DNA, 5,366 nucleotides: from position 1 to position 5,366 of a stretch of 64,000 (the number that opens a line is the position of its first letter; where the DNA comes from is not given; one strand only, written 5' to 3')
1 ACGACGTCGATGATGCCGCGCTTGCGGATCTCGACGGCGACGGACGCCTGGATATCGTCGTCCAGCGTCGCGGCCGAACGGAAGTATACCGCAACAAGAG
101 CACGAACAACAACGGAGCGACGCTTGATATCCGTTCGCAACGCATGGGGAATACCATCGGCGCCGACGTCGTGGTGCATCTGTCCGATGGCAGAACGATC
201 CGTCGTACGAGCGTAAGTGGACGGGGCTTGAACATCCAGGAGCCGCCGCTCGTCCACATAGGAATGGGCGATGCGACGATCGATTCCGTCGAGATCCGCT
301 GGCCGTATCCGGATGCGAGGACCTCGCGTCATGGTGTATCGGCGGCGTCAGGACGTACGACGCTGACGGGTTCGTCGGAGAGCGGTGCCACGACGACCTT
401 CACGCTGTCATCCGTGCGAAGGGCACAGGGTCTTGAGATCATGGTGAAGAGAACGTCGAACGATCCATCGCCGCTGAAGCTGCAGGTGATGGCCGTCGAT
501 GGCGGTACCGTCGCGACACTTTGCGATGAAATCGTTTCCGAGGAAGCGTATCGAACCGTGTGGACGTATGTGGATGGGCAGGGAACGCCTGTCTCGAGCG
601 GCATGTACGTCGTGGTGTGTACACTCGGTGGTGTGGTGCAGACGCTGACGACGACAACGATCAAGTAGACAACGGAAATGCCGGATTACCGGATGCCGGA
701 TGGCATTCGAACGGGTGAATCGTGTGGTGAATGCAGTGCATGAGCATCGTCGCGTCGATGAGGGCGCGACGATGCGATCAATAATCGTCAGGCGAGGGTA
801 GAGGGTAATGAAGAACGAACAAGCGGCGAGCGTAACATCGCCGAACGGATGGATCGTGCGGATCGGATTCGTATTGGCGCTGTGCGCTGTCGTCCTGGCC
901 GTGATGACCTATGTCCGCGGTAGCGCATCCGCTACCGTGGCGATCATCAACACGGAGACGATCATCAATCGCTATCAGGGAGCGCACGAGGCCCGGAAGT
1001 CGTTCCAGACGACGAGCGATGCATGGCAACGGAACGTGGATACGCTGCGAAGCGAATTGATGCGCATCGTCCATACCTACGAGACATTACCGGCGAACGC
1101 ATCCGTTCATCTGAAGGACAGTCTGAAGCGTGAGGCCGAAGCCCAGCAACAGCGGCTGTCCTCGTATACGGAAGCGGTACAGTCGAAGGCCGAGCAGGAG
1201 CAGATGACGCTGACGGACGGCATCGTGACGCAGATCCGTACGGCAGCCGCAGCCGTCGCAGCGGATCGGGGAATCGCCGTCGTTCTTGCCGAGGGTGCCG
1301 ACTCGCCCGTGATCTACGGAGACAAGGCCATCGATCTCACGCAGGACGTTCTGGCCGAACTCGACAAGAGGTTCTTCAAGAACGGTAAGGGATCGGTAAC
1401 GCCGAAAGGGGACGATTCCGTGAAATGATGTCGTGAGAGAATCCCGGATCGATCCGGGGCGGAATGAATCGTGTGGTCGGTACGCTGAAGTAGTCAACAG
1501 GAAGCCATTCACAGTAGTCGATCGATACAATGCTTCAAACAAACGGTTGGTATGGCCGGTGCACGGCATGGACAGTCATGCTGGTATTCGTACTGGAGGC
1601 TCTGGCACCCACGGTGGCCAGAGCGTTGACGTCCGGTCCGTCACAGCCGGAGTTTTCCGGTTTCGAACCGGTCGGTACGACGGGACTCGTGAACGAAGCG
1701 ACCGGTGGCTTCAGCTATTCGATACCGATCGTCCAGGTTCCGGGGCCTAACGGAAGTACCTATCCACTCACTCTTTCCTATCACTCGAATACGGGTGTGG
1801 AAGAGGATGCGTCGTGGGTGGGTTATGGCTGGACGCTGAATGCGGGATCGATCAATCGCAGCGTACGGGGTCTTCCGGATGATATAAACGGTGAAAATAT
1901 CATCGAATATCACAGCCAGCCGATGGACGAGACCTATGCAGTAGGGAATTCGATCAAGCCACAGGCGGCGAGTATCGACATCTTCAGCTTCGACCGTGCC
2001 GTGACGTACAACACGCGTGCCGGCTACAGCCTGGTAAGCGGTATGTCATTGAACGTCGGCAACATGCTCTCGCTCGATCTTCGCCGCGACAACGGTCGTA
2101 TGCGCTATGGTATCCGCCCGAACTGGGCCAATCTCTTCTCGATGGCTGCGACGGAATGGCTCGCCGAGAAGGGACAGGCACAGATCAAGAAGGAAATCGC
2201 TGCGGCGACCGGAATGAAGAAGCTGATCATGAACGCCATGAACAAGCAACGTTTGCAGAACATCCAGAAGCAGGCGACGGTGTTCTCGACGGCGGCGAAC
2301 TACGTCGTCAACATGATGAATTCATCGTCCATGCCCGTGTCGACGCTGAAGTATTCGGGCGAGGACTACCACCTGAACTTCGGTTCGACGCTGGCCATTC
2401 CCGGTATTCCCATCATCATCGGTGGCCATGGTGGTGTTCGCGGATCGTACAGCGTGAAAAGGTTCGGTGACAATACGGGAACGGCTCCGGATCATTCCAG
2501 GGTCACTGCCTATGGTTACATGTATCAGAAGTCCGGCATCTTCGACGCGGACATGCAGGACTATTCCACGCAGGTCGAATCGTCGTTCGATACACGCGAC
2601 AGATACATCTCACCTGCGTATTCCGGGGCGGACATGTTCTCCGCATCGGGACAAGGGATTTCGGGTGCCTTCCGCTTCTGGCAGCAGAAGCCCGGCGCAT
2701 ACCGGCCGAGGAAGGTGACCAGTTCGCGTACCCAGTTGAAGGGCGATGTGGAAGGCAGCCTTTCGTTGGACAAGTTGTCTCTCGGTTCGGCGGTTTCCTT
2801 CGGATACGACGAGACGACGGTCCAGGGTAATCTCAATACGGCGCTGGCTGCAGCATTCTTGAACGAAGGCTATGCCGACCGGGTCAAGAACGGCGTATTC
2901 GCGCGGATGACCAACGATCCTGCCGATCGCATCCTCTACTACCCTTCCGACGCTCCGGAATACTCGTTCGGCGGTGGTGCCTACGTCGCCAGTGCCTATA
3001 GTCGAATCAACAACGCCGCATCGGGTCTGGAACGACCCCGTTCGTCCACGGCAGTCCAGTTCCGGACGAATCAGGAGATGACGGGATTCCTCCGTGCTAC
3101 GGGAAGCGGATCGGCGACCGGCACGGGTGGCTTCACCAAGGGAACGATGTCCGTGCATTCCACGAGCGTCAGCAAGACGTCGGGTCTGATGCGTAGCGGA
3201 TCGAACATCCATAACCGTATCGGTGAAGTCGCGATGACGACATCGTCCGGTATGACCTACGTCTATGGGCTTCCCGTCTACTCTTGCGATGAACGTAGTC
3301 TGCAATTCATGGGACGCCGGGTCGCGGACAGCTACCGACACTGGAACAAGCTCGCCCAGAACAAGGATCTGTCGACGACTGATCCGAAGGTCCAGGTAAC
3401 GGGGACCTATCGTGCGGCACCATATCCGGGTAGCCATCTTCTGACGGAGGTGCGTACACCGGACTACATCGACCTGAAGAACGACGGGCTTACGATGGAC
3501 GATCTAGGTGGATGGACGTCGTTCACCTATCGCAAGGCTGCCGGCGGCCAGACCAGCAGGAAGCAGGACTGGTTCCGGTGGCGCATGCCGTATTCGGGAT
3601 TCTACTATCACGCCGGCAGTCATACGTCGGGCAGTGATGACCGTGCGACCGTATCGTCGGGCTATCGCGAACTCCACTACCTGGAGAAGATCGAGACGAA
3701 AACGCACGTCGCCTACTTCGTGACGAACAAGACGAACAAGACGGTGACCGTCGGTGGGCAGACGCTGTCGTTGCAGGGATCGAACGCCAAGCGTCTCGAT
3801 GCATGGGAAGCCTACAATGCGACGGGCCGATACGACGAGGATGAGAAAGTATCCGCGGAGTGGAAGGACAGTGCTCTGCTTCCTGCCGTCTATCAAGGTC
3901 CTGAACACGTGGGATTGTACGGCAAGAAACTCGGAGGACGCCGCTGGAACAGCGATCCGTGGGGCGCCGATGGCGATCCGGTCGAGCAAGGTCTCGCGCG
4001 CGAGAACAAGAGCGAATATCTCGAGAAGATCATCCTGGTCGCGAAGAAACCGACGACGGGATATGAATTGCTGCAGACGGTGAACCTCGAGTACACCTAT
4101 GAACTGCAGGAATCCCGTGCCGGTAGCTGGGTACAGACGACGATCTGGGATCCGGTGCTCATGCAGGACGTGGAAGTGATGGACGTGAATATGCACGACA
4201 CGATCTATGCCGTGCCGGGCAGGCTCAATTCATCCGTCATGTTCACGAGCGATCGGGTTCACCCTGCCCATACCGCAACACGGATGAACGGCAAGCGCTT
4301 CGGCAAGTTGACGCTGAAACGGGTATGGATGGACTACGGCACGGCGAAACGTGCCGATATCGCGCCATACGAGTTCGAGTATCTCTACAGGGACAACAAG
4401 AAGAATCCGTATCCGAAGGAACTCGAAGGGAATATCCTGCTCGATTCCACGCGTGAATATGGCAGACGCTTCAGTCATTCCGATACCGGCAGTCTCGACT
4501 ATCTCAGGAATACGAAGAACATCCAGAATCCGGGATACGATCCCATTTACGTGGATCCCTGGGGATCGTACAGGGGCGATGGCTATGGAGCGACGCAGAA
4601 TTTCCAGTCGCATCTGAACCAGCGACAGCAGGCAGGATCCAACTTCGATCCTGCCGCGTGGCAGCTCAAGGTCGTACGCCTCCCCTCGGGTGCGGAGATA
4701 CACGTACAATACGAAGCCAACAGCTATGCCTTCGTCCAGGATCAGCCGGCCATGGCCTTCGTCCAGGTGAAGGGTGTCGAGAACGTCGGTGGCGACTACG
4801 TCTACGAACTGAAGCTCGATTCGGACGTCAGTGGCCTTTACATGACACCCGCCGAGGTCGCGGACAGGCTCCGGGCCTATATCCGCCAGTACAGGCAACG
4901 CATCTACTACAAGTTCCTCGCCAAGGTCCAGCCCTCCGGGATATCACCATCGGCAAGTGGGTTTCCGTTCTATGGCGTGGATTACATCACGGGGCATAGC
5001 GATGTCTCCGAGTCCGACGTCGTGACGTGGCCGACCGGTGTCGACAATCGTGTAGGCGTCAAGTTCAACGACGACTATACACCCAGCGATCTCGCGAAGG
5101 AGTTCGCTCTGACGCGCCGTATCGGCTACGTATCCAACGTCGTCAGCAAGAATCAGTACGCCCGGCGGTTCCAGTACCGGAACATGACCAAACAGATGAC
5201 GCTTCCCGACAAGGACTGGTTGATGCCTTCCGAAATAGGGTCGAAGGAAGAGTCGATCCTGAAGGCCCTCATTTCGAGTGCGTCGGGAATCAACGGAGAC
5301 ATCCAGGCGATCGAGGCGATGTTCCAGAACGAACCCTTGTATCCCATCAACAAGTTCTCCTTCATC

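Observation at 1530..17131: Tc-toxin-like B/C 'cocoon' module with Sec signal peptides and no TcA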

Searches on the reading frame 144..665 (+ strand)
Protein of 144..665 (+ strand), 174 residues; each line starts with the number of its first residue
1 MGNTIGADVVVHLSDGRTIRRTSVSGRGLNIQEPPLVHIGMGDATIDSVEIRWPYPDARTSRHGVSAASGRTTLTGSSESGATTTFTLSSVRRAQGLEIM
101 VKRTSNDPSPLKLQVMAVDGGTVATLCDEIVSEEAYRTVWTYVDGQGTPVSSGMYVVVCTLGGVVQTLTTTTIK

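Call 11: search_protein_families(library=pfam, proteins=[window:144-665:+], max_evalue=0.001)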
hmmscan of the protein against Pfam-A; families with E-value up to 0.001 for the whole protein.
window:144-665:+ (174 aa): 1 family
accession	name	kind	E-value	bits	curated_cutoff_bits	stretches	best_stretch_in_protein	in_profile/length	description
PF07593.17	UnbV_ASPIC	-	1.2e-11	44.8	23.4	1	5-62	2-57/68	ASPIC and UnbV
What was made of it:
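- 1..668 (+): 3' end of a 780-aa FG-GAP_3/UnbV_ASPIC beta-propeller protein gene. It is a clade-specific upstream neighbour, and its membership in the system is uncertain. Pfam UnbV_ASPIC E=1.2e-11 (call 11).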

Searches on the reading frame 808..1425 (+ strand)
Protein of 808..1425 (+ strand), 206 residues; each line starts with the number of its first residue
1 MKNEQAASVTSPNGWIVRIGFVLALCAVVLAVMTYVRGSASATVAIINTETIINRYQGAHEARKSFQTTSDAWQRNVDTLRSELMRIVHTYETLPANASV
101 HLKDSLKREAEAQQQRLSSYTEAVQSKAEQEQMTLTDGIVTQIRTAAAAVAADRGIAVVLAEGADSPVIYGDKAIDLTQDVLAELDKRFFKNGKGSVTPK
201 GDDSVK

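Call 11: search_protein_families(library=pfam, proteins=[window:808-1425:+], max_evalue=0.001)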
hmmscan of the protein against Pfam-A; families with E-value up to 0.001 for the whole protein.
window:808-1425:+ (206 aa): 1 family
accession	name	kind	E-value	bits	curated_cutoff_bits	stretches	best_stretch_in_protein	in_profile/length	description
PF03938.19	OmpH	-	1.2e-22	81.1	32.4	1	44-185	2-141/141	Outer membrane protein (OmpH-like)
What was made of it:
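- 808..1428 (+): OmpH/Skp-like periplasmic chaperone, the first conserved gene of the operon. Pfam OmpH E=1.2e-22 (call 11).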

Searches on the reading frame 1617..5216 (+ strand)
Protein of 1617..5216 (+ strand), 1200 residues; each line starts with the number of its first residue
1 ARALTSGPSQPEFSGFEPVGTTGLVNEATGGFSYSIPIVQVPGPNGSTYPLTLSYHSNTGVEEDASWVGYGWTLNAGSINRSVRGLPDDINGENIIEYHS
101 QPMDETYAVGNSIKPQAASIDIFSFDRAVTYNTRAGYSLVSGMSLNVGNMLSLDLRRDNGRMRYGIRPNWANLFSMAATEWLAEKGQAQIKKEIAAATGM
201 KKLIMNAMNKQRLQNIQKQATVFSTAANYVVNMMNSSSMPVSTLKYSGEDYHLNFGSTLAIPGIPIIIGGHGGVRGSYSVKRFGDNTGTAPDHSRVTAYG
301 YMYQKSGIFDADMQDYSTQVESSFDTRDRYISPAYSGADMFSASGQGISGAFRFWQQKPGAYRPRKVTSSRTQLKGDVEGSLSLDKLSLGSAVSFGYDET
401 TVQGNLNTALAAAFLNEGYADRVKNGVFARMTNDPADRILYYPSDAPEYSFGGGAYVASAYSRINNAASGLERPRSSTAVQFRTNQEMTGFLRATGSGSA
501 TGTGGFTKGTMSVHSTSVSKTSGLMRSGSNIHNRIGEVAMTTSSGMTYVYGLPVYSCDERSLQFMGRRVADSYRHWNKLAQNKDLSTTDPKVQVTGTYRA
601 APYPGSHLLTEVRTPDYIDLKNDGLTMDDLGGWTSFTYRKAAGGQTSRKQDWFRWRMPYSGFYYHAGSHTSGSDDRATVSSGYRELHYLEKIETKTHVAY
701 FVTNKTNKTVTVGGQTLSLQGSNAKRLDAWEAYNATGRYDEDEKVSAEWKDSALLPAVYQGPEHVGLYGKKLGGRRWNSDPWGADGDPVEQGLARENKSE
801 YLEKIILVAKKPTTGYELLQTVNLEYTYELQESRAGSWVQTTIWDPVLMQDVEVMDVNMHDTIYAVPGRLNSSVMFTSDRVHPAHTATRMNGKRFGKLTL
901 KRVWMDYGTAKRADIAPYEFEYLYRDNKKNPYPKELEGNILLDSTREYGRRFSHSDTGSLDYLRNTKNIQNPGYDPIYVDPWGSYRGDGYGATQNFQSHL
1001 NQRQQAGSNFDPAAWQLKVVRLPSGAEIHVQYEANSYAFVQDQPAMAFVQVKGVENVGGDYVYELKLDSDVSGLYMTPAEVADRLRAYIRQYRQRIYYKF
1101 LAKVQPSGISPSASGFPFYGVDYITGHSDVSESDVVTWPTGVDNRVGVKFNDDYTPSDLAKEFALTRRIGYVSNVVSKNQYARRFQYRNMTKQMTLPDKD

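Call 42: predict_structure(alignment_id=A2)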
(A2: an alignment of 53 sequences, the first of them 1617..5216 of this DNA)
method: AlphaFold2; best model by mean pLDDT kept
length: 1200 residues; sequences in the alignment: 53
mean_pLDDT: 73.7   pTM: 0.76
mean pLDDT of the five models: 73.7, 71.5, 70.0, 67.7, 66.9
residues with pLDDT >= 90: 229; 70-90: 533; 50-70: 297; < 50: 141
segments of 3 or more residues with pLDDT < 50: 1-16, 18-21, 196-201, 493-501, 512-522, 762-789, 836-839, 860-868, 1106-1118, 1171-1200
pLDDT, mean of each block of 10 residues (from residue 1): 37 45 64 88 88 84 77 87 91 90 83 78 83 75 80 78 76 67 59 49 51 52 53 62 82 85 66 88 67 87 87 86 73 84 86 82 85 87 72 87 67 68 73 72 62 55 57 75 84 47 67 38 61 91 91 92 81 61 82 88 92 92 86 92 87 87 77 80 92 94 93 85 89 87 80 59 44 37 45 72 95 84 93 60 61 59 50 72 56 82 89 78 86 83 74 71 71 79 74 70 58 87 89 64 69 83 82 71 89 82 54 47 80 89 84 75 65 37 36 35
secondary structure, 60 per line:
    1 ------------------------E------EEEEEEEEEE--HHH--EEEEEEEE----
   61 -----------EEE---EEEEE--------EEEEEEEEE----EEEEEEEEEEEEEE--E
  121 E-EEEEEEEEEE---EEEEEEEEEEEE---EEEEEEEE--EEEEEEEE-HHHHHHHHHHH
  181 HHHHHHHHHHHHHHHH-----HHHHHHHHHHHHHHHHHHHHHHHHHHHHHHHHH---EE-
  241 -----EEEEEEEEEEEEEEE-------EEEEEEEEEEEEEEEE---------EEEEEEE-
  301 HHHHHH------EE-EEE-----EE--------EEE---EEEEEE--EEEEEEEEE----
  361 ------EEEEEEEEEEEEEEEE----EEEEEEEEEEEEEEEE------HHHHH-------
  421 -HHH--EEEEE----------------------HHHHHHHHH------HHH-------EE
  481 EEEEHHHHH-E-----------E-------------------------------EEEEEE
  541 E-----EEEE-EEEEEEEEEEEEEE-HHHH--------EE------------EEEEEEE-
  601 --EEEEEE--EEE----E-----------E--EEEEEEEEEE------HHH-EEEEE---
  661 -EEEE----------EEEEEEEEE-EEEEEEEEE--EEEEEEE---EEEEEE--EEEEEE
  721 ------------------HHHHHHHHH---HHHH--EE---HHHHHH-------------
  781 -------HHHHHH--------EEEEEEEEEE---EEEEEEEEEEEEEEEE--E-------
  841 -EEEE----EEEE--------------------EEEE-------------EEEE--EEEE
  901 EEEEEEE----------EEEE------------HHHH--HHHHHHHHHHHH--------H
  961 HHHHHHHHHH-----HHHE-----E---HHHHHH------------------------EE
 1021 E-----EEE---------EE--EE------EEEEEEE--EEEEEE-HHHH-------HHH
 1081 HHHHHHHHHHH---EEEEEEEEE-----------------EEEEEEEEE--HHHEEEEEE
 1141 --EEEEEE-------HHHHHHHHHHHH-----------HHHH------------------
elements in order (helices of 4 or more, strands of 3 or more residues): E32-41 E49-56 E72-74 E78-82 E91-99 E104-117 E123-132 E136-147 E151-158 E161-168 H170-196 H202-234 E246-260 E268-283 E293-299 H301-306 E316-318 E334-336 E340-345 E348-356 E367-382 E387-402 H409-413 E427-431 H454-462 E479-484 H485-489 E535-541 E547-550 E552-565 H567-570 E593-599 E603-608 E611-613 E633-642 E653-657 E662-665 E676-684 E686-694 E697-703 E707-712 E715-720 H739-747 H751-754 H762-767 H788-793 E802-811 E815-830 E842-845 E850-853 E874-877 E891-894 E897-907 E918-921 H934-937 H940-951 H960-970 H989-994 E1019-1021 E1027-1029 E1051-1057 E1060-1065 H1067-1070 H1078-1091 E1095-1103 E1121-1129 E1135-1140 E1143-1148 H1156-1167 H1179-1182

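Call 88: fold_search(model_id=the predicted structure, library=pdb)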
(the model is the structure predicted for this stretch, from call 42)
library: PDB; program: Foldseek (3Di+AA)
matches with E <= 10: 351; with E <= 0.001: 0
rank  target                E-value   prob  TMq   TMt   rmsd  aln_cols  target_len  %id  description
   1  6h6f_F                1.2e-02  0.04  0.06  0.04  34.3      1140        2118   10  PTC3 holotoxin complex from Photorhabdus luminiscens - Mutant TcC-D651A (released 2018-10-03)
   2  7z6q_J                2.3e-02  0.12  0.06  0.16  28.8       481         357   10  Cryo-EM structure of the whole photosynthetic complex from the green sulfur bacteria (released 2023-02-08)
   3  6h6g                  2.8e-02  0.57  0.05  0.03  25.5       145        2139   18  Crystal Structure of TcdB2-TccC3 without hypervariable C-terminal region (released 2018-10-03)
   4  3bsd                  1.0e-01  0.09  0.06  0.16  31.3       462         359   11  Light harvesting protein from RC of Chlorobium tepidum (released 2008-01-22)
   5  7fi9_C                1.1e-01  0.08  0.04  0.11  23.6       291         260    7  Crystal structure of human MICA mutants in complex with natural killer cell receptor NKG2D (released 2022-08-31)
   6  7fi8_C                1.1e-01  0.07  0.03  0.10  23.0       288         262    8  Crystal structure of human MICA mutants in complex with natural killer cell receptor NKG2D (released 2022-08-31)
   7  9fy9_D                1.4e-01  0.01  0.04  0.05  36.0       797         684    8  Cryo-EM structure of the type 1 chaperone-usher pilus FimD-tip complex (FimDHGFC) - Conformer 1 (released 2025-06-04)
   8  9fw9_D                1.6e-01  0.01  0.05  0.06  32.7       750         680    8  Cryo-EM structure of the type 1 pilus assembly platform as part of the FimA-bound chaperone-usher pilus complex (FimDH (released 2025-06-04)
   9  7ueb_X                1.9e-01  0.10  0.06  0.17  28.1       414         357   11  Photosynthetic assembly of Chlorobaculum tepidum (RC-FMO2) (released 2022-10-05)
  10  9fx8_D                1.9e-01  0.01  0.04  0.06  32.0       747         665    7  Cryo-EM structure of the FimI-bound type 1 pilus assembly platform complex - Local refinement (released 2025-06-04)
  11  7fi5_C                2.3e-01  0.05  0.04  0.10  23.2       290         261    8  Crystal structure of human MICA mutants in complex with natural killer cell receptor NKG2D (released 2022-08-31)
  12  8qja_D                3.2e-01  0.20  0.05  0.05  27.7       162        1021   14  T6SS-linked Rhs repeat protein - Advenella mimigardefordensis VgrG-Rhs core (released 2024-09-25)
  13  7t5q_J                3.2e-01  0.06  0.03  0.08  37.0       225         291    8  Cryo-EM Structure of a Transition State of Arp2/3 Complex Activation (released 2023-06-14)
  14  3aae_B                4.6e-01  0.07  0.03  0.09  32.4       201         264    7  Crystal structure of Actin capping protein in complex with CARMIL fragment (released 2010-11-17)
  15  9k2r_D                4.6e-01  0.05  0.04  0.11  22.4       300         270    7  Human T cell receptor (TRAV24*01/TRBV27*01) in complex with HLA-C*1202 and IY11 peptide (released 2025-09-17)
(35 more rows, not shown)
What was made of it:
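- Foldseek found nothing significant for the P1 model (best E=0.012, call 88).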

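Call 111: search_protein_representatives(protein=window:1617-5216:+)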
Query: 1200 residues. Proteins with E-value up to 0.001 (for the whole library): 4718; up to 1e-10: 3658; up to 1e-30: 2167. The best 150 are listed.
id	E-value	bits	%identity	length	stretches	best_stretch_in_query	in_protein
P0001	0.0e+00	2763.5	100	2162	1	1-1200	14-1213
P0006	0.0e+00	1050.4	47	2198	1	3-1179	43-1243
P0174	2.0e-233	794.3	41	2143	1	2-1167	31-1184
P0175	2.1e-228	777.7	40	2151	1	2-1172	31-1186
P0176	1.2e-225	768.5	40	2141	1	3-1169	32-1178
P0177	8.3e-212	722.7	39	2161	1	3-1131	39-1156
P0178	3.4e-207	707.4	39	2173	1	2-1167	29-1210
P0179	1.7e-178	612.4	38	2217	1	3-1168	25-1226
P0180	6.4e-170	584.0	37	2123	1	2-1168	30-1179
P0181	9.9e-165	566.8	39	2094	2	3-833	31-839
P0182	2.4e-153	529.1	36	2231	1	3-1172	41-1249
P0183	5.8e-146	504.6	36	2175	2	123-1169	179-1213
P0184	2.9e-136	472.5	36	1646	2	3-722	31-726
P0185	6.8e-135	468.0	38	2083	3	2-707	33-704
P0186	2.3e-133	462.9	37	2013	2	2-744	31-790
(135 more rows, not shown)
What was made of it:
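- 1530..8066 (+): P1, 2178 aa (or 2162 aa from 1578). It is a Sec-exported, toxin-less protein with an SpvB-N-like domain and YD-shell-like sheets, and it founds an uncharacterised family. The family has 4,718 representatives at E<=1e-3 (call 111).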
